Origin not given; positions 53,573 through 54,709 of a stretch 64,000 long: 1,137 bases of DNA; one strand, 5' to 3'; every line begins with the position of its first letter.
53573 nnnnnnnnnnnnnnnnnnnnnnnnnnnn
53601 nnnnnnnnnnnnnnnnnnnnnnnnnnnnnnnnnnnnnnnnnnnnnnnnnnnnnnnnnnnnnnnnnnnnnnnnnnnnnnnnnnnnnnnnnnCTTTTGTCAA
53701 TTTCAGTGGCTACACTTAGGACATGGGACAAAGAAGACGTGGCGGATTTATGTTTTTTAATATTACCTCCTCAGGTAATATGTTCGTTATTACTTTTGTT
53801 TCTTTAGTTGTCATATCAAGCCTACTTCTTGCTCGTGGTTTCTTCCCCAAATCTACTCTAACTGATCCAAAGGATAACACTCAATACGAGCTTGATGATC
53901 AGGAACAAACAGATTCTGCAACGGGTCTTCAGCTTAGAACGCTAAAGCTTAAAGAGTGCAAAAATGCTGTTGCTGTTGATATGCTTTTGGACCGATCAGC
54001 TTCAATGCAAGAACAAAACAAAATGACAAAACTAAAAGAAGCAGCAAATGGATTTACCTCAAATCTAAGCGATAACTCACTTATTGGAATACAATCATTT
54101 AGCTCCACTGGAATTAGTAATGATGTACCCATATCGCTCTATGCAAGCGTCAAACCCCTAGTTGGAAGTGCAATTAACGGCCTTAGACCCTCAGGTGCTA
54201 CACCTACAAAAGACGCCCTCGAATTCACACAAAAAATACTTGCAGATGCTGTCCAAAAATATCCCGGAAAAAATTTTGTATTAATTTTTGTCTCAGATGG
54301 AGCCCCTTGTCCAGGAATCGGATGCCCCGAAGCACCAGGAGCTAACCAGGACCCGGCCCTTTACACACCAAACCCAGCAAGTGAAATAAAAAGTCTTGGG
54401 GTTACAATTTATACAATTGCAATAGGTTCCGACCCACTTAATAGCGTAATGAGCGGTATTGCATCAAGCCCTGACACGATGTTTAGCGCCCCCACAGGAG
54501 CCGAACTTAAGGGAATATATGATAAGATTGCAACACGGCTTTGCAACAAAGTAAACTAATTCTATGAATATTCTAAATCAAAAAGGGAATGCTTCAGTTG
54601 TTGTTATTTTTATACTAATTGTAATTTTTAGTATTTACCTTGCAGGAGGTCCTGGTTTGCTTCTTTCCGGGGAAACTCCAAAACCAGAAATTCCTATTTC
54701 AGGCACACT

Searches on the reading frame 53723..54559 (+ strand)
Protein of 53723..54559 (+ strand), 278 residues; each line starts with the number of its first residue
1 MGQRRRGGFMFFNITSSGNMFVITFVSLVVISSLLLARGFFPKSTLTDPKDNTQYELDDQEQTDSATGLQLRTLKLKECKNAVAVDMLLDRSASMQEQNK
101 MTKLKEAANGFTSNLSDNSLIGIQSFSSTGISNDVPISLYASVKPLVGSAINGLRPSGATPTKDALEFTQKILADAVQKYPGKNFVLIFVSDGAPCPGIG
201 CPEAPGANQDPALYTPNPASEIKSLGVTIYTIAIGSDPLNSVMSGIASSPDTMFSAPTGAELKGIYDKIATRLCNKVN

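Call 74: search_protein_families(library=pfam, proteins=[window:53723-54559:+], max_evalue=0.0001)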
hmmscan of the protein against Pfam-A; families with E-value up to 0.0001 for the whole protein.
window:53723-54559:+ (278 aa): 2 families
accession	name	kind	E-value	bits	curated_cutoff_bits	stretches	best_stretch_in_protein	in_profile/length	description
PF00092.34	VWA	-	1.4e-14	55.1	23.8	1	88-267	5-173/174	von Willebrand factor type A domain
PF13519.12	VWA_2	-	2.6e-09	38.1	27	1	87-193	3-106/107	von Willebrand factor type A domain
